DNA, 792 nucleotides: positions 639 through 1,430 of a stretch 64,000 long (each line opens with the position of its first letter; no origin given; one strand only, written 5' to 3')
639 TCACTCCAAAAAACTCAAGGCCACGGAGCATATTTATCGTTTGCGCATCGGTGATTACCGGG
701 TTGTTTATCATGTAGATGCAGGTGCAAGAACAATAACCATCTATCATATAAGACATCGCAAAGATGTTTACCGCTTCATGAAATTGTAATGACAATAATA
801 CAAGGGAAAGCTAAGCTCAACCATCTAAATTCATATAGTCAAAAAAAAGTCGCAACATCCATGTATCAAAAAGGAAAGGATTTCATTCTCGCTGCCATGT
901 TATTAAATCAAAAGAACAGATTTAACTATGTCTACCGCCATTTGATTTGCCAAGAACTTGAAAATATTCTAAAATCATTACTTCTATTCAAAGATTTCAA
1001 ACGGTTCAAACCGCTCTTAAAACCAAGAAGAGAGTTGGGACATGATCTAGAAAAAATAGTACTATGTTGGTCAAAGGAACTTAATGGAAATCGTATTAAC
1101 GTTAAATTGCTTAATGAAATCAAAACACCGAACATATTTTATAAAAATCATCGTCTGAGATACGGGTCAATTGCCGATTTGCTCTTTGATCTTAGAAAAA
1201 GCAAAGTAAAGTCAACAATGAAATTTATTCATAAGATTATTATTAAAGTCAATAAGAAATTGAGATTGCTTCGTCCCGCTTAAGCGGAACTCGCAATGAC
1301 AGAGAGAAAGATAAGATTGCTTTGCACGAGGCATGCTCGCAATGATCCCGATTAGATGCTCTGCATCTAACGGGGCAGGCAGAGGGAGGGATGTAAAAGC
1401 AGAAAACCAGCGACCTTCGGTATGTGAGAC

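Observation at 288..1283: Three-gene toxin-antitoxin operon with HEPN-like third gene and a leaderless consensus promoter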

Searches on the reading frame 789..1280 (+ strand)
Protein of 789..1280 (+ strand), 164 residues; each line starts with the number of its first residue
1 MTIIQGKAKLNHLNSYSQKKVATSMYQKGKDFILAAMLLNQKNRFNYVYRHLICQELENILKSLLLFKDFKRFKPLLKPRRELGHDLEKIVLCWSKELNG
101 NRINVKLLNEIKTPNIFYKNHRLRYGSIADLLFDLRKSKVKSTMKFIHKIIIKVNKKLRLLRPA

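Call 3: search_protein_families(library=pfam, proteins=[window:789-1280:+], max_evalue=1)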
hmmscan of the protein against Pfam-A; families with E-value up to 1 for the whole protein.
window:789-1280:+ (164 aa): 0 families

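Call 4: search_protein_families(library=ncbifam, proteins=[window:789-1280:+], max_evalue=1)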
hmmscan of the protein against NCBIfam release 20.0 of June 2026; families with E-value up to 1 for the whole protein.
window:789-1280:+ (164 aa): 0 families

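Call 5: search_protein_families(library=padloc, proteins=[window:789-1280:+], max_evalue=1)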
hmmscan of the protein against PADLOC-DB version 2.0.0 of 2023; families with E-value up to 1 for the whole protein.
window:789-1280:+ (164 aa): 0 families

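Call 6: find_homologous_proteins(query=window:789-1280:+, max_evalue=0.01)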
Query window:789-1280:+ (164 aa): 2 proteins with E <= 0.01 among 64 candidates.
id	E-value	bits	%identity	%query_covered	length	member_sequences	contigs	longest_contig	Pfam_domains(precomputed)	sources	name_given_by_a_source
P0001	7.5e-84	297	100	85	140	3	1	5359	-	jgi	-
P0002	1.5e-26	111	46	84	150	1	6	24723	-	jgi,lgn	-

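Call 7: search_solved_structures(query=window:789-1280:+, max_evalue=10)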
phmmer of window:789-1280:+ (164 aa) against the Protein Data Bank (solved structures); distinct sequences matched with E-value up to 10: 2.
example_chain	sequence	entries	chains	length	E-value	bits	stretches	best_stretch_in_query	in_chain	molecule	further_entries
3st2_A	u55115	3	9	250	0.34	14.2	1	47-125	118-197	Dreiklang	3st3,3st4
7ks0_A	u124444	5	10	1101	0.99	12.7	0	58-128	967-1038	Glutamate receptor ionotropic, kainate 5,Green fluorescent protein chimera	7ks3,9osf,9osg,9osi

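Call 10: find_encoding_contigs(protein=P0002, flank=6000, max_places=8)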
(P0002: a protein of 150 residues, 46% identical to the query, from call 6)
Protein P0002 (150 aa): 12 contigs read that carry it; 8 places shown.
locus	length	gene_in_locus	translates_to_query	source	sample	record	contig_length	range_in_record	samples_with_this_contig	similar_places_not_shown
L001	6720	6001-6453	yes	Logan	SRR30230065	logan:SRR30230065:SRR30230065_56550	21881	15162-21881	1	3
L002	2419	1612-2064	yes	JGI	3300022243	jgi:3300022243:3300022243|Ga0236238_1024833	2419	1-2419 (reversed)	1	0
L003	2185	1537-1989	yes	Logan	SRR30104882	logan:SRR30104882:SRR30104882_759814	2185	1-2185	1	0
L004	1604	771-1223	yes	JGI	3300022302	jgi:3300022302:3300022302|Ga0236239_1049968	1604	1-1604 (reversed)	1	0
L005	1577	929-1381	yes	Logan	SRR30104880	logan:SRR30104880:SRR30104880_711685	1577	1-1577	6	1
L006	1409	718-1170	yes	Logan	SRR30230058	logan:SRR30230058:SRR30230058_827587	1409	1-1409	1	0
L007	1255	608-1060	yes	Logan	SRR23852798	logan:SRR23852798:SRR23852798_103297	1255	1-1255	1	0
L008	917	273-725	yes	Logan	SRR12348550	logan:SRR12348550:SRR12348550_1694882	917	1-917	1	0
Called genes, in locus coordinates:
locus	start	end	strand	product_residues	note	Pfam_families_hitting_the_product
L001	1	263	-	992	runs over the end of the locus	PF04313:HSDR_N, PF00270:DEAD (faint), PF04851:ResIII, PF18766:SWI2_SNF2, PF22679:T1R_D3-like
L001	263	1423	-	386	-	PF01420:Methylase_S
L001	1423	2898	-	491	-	PF12161:HsdM_N, PF02384:N6_Mtase, PF01170:UPF0020, PF07669:Eco57I (weak)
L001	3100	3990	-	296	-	PF13391:HNH_2 (weak)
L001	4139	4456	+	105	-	-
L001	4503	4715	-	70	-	PF14192:DUF4314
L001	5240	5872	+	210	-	-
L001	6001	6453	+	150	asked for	-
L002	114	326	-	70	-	PF14192:DUF4314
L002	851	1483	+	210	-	-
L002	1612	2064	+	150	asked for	-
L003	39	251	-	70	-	PF14192:DUF4314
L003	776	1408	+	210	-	-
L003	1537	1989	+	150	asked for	-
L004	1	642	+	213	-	?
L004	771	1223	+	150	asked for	-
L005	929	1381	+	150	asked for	-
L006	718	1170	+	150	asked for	-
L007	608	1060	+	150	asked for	-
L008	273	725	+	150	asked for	-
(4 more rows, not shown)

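Call 11: find_encoding_contigs(protein=P0001, flank=6000, max_places=6)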
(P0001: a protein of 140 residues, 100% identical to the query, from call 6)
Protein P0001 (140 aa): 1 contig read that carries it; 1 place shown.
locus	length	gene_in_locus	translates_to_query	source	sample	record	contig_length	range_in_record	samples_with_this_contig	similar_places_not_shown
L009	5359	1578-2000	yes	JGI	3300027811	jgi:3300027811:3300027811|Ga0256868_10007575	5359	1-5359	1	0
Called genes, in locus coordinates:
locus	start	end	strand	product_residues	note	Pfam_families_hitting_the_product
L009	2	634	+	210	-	?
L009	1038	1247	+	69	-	PF18506:RelB-like (weak)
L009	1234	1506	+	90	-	PF05016:ParE_toxin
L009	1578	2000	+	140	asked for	-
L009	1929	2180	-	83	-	-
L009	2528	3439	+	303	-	-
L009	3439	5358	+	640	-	?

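Call 13: search_protein_families(library=pfam, proteins=[L001:5240-5869:+, L001:4139-4453:+, P0002, L001:3100-3987:-], max_evalue=1)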
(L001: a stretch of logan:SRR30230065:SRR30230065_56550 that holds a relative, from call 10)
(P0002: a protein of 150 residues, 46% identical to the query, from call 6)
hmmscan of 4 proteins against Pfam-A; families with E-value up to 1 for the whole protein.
L001:5240-5869:+ (210 aa): 0 families

L001:4139-4453:+ (105 aa): 3 families
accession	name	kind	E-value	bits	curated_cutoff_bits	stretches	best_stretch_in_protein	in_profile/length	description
PF10601.15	zf-LITAF-like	-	0.091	13.4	23.8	1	18-63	19-64/70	LITAF-like zinc ribbon domain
PF25164.1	CoiA_N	-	0.11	12.5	26.3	1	45-64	7-26/50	Competence protein CoiA, N-terminal domain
PF12677.13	DUF3797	-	0.19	12.1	25.1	1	43-64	3-22/48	Domain of unknown function (DUF3797)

P0002 (150 aa): 1 family
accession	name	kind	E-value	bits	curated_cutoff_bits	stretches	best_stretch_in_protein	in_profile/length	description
PF05168.19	HEPN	-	0.00035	21.1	22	1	14-141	2-112/117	HEPN domain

L001:3100-3987:- (295 aa): 1 family
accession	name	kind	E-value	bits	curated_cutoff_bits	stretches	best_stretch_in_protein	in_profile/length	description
PF13391.12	HNH_2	-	8.5e-08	32.4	21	1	187-236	1-65/66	HNH endonuclease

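Call 16: search_protein_representatives(protein=window:789-1280:+)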
Query: 164 residues. Proteins with E-value up to 0.001 (for the whole library): 244; up to 1e-10: 122; up to 1e-30: 1. The best 150 are listed.
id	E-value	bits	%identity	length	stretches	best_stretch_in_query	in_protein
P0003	3.2e-31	124.7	44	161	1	2-160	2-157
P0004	5.3e-25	104.5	41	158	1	13-158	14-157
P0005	7.3e-23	97.6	41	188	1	13-151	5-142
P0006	7.1e-22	94.4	42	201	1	18-152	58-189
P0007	8.8e-22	94.1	40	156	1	15-158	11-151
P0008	5.5e-21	91.5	40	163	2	22-125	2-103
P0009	4.5e-20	88.5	39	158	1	14-147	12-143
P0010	4.9e-20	88.4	41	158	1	11-133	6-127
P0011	5.0e-20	88.4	35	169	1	12-157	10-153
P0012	5.5e-20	88.2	39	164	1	11-157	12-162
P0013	6.2e-20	88.1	40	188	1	14-135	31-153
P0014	5.2e-19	85.1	40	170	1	11-145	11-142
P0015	7.1e-19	84.6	38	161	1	19-159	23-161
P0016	7.4e-19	84.6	40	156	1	14-160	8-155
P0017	9.7e-19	84.2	36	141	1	21-149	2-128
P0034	4.1e-16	75.7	36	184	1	14-150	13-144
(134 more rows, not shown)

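Call 21: search_protein_families(library=pfam, alignment_id=A1, max_evalue=0.01)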
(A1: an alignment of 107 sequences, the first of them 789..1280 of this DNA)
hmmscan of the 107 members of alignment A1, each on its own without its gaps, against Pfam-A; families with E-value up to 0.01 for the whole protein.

A. member 1, window:789-1280:+ (164 aa): 0 families

B. families by the number of members that match (of 107 scanned): 1 family
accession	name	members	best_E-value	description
PF05168.19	HEPN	17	1.9e-06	HEPN domain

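Call 22: search_solved_structures(query=A1, max_evalue=1, show_alignments=3)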
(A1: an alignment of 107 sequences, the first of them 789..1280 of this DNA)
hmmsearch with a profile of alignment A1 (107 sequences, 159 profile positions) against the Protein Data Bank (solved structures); distinct sequences matched with E-value up to 1: 16.
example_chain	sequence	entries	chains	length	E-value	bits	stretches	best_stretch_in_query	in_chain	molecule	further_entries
5cwp_A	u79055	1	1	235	0.012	18.4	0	76-113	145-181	Designed helical repeat protein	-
6xss_A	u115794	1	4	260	0.065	16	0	76-112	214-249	C4_nat_HFuse-7900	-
6n4n_C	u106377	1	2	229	0.066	16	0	75-111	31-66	Rosetta-designed danoprevir/NS3a complex reader 2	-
7x45_A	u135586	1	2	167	0.29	13.9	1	60-138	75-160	Interferon gamma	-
8f6r_A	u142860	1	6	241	0.33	13.7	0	76-112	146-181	De novo designed oligomeric protein C6-79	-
6kmu_G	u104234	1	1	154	0.41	13.4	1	90-130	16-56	Caspase-4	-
6kn1_C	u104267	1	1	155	0.45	13.3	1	90-130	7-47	Caspase-4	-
6kn1_A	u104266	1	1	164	0.48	13.2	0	90-130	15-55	Caspase-4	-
6kmv_U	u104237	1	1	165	0.49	13.2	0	90-130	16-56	Caspase-4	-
6kmv_I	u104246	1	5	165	0.49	13.2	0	90-130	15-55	Caspase-4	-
6kmv_E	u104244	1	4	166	0.5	13.2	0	90-130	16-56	Caspase-4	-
6kmv_B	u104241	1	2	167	0.5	13.2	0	90-130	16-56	Caspase-4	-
6kmu_A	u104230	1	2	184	0.62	12.9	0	90-130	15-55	Caspase-4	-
6kmu_C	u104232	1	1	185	0.63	12.8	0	90-130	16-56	Caspase-4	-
8f2r_H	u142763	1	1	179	0.72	12.7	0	68-119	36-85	COMM domain-containing protein 8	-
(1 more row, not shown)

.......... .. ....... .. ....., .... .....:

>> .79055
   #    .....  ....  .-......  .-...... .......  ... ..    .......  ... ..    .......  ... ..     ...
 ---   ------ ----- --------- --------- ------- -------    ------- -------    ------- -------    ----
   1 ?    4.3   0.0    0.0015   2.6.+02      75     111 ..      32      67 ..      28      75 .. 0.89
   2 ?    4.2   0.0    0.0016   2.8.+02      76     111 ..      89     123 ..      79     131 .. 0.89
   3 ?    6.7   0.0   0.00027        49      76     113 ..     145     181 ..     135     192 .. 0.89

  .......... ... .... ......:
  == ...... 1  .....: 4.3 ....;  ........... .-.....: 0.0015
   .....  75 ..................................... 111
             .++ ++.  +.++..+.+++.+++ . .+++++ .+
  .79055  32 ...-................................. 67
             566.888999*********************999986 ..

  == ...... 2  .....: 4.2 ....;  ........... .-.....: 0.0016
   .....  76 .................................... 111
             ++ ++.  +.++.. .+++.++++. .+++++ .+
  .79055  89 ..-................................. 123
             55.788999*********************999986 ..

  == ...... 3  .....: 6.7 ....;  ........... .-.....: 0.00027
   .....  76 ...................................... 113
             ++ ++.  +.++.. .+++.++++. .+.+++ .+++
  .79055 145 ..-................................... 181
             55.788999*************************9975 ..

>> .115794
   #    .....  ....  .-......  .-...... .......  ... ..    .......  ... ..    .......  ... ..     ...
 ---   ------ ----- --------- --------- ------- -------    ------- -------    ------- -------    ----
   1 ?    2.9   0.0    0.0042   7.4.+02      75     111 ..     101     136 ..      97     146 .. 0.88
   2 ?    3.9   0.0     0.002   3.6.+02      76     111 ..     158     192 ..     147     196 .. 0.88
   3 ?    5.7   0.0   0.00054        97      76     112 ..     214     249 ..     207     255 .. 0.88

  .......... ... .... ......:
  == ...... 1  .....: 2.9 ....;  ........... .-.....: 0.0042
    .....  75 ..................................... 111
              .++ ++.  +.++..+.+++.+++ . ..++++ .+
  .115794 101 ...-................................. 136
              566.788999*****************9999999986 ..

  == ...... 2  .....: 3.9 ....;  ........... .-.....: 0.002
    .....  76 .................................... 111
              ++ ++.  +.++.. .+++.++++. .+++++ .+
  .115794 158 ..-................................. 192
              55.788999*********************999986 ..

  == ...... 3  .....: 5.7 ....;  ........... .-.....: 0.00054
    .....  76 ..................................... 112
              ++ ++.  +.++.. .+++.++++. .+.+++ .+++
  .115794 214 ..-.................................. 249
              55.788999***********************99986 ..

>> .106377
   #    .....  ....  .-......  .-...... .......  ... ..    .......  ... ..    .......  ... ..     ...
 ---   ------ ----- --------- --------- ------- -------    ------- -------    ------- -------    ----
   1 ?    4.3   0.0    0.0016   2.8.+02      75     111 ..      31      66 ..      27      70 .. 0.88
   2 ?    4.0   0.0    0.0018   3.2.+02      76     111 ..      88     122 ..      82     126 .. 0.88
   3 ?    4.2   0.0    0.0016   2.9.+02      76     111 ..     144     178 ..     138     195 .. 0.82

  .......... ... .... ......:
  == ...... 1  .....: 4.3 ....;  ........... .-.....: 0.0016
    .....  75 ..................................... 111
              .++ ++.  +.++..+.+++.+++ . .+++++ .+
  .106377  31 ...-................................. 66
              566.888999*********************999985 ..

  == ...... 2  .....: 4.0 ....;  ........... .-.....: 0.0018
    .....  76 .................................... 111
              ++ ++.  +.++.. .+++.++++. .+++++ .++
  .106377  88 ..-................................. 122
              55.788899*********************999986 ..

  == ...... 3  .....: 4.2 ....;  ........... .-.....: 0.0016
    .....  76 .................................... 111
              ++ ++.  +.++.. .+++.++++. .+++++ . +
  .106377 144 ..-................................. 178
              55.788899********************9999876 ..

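Call 25: predict_structure(alignment_id=A1)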
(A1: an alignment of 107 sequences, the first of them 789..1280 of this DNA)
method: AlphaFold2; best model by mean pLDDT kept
length: 164 residues; sequences in the alignment: 107
mean_pLDDT: 92.3   pTM: 0.86
mean pLDDT of the five models: 92.3, 92.2, 91.5, 91.1, 90.8
residues with pLDDT >= 90: 129; 70-90: 28; 50-70: 7; < 50: 0
segments of 3 or more residues with pLDDT < 50: none
pLDDT, mean of each block of 10 residues (from residue 1): 75 91 97 95 86 97 98 95 96 97 95 96 91 85 96 93 71
secondary structure, 60 per line:
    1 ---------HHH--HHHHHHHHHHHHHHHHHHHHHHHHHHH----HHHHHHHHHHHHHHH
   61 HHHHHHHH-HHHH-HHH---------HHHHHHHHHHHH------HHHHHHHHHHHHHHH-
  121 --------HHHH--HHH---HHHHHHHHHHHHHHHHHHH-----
elements in order: H15-41 H46-68 H70-73 H87-98 H105-119 H129-132 H141-159

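Call 32: find_homologous_proteins(query=A1, max_evalue=0.00001)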
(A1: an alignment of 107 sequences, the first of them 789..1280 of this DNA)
Query A1 (107 sequences) (164 aa, profile of the alignment): 62 proteins with E <= 0.00001 among 7302 candidates.
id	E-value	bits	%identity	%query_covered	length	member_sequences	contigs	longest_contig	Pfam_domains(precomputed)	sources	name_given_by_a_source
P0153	4.9e-60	220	43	81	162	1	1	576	-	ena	-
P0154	1.2e-59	218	37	96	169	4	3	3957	-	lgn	-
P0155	1.1e-58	215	41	96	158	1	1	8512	-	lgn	-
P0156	6.5e-58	213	39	82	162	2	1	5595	-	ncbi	-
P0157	6.5e-58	213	36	96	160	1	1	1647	-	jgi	jgi:hypothetical protein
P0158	2.8e-56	207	39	90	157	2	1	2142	-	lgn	-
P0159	3.5e-56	207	35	75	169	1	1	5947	-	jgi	jgi:hypothetical protein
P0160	5.3e-56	207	38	80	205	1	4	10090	-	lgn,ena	-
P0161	7.2e-56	206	39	92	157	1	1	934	-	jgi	jgi:hypothetical protein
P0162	8.5e-56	206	35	90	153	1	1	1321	-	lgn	-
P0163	1.9e-55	205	38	82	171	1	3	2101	-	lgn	-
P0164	2.5e-55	204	45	74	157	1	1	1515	-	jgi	-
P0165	3.4e-55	204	42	88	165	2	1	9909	-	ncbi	-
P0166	6.6e-55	203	40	97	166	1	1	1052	-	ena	-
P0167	1.2e-54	202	37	75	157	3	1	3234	-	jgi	jgi:hypothetical protein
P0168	1.6e-54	202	38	83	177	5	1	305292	-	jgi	jgi:HEPN domain-containing protein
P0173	1.0e-52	196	41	76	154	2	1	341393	-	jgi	jgi:hypothetical protein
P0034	1.5e-51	192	36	83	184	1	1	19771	-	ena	-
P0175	6.5e-51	190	31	91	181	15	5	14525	-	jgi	jgi:hypothetical protein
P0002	3.1e-49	185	46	84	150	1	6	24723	-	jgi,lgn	-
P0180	4.7e-49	184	38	82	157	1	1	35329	-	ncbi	-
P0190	4.1e-44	168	34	74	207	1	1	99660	-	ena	-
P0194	5.1e-41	158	34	74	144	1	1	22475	-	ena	-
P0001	2.8e-40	155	100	85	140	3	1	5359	-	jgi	-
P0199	2.4e-36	143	48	82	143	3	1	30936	-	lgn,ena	-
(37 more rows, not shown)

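Call 33: find_encoding_contigs(protein=P0168, flank=4000, max_places=2)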
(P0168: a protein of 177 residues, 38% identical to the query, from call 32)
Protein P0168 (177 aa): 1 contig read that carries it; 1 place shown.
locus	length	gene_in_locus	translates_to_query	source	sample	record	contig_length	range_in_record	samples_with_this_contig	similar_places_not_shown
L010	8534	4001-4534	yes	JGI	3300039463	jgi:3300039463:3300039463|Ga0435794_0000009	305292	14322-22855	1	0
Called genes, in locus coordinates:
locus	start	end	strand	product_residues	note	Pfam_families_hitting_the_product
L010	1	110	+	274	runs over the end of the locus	-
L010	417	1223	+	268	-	PF12146:Hydrolase_4, PF00561:Abhydrolase_1, PF12697:Abhydrolase_6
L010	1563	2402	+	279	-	PF13495:Phage_int_SAM_4, PF00589:Phage_integrase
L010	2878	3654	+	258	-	PF04986:Y2_Tnp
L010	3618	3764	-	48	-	-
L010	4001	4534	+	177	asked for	-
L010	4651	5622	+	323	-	PF00135:COesterase (faint), PF20434:BD-FAE, PF01738:DLH (faint), PF07859:Abhydrolase_3, PF12697:Abhydrolase_6, PF00326:Peptidase_S9, PF20434:BD-FAE (weak)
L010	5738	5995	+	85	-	PF05016:ParE_toxin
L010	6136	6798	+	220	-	PF12799:LRR_4 (faint)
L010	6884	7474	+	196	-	PF02861:Clp_N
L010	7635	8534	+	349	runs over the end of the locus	PF04187:Cofac_haem_bdg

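Call 34: find_encoding_contigs(protein=P0173, flank=4000, max_places=2)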
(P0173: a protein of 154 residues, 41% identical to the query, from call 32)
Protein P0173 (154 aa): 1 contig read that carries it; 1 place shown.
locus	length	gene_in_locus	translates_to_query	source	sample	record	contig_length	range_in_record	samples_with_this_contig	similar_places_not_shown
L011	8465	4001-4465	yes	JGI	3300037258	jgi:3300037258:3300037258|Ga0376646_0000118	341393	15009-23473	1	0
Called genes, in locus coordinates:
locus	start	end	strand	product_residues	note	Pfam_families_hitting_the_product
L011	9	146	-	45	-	-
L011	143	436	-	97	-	-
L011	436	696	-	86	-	-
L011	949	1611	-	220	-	-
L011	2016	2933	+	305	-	PF00528:BPD_transp_1 (weak)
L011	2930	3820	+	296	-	PF00528:BPD_transp_1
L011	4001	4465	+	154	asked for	-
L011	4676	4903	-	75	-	-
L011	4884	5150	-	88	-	PF04365:BrnT_toxin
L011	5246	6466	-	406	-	PF00903:Glyoxalase, PF22677:Ble-like_N (weak)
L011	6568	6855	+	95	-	PF04365:BrnT_toxin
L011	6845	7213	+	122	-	PF01381:HTH_3 (weak)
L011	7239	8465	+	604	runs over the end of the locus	PF02771:Acyl-CoA_dh_N, PF02770:Acyl-CoA_dh_M, PF00441:Acyl-CoA_dh_1, PF22924:ACOX_C_alpha1, PF12806:Acyl-CoA_dh_C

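Call 35: find_encoding_contigs(protein=P0190, flank=4000, max_places=2)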
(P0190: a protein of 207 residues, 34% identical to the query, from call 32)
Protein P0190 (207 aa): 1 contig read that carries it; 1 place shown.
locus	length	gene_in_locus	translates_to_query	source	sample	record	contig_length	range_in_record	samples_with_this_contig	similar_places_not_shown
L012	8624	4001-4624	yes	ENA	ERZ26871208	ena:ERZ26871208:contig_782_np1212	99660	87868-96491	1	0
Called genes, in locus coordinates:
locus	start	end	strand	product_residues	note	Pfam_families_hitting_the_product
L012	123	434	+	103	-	-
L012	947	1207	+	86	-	-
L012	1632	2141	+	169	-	PF00210:Ferritin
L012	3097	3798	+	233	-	PF00239:Resolvase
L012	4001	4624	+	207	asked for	-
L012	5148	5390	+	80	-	-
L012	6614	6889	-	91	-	PF11195:Tad2-like (weak)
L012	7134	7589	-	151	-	-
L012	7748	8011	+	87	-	-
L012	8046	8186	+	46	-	-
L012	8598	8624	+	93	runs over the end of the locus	-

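Call 36: find_encoding_contigs(protein=P0180, flank=4000, max_places=2)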
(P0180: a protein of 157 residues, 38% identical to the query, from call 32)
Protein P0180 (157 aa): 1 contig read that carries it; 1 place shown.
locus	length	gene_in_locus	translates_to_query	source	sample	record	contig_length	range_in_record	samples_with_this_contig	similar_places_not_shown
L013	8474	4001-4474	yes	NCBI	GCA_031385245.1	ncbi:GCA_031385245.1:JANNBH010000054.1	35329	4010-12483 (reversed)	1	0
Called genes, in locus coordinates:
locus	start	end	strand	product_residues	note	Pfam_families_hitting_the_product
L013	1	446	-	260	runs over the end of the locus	PF00497:SBP_bac_3, PF10613:Lig_chan-Glu_bd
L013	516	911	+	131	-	PF13769:Virulence_fact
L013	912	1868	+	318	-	PF00809:Pterin_bind, PF03599:CdhD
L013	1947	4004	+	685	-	PF00111:Fer2 (weak), PF17650:RACo_linker, PF17651:Raco_middle, PF14574:RACo_C_ter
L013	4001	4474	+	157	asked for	-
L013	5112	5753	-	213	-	PF07796:DUF1638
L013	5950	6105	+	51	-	PF04964:Flp_Fap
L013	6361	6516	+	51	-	PF04964:Flp_Fap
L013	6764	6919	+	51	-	PF04964:Flp_Fap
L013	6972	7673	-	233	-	PF02607:B12-binding_2, PF02310:B12-binding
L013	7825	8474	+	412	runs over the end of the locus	PF00266:Aminotran_5, PF01053:Cys_Met_Meta_PP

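Call 37: find_encoding_contigs(protein=P0199, flank=3000, max_places=2)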
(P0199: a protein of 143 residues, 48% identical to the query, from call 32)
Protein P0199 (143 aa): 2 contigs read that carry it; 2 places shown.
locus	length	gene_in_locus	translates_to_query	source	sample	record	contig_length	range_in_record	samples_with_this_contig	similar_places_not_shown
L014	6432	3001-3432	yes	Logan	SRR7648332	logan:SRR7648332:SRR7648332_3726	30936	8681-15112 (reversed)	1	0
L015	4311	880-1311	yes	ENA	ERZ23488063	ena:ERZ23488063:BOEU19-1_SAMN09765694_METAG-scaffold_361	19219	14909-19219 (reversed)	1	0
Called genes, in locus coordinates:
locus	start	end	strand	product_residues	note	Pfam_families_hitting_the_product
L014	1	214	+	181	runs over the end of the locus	-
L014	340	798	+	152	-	-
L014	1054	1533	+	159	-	-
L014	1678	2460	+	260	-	-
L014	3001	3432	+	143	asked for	-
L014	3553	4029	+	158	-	-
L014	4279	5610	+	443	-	PF02661:Fic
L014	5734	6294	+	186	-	PF07719:TPR_2 (faint), PF13424:TPR_12 (faint), PF13181:TPR_8 (faint), PF21033:RMD1-3 (weak), PF00515:TPR_1 (faint), PF13414:TPR_11 (weak)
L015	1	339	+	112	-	?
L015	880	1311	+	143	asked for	-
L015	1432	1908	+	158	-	-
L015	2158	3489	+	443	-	PF02661:Fic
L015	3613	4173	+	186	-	PF07719:TPR_2 (faint), PF13424:TPR_12 (faint), PF13181:TPR_8 (faint), PF21033:RMD1-3 (weak), PF00515:TPR_1 (faint), PF13414:TPR_11 (weak)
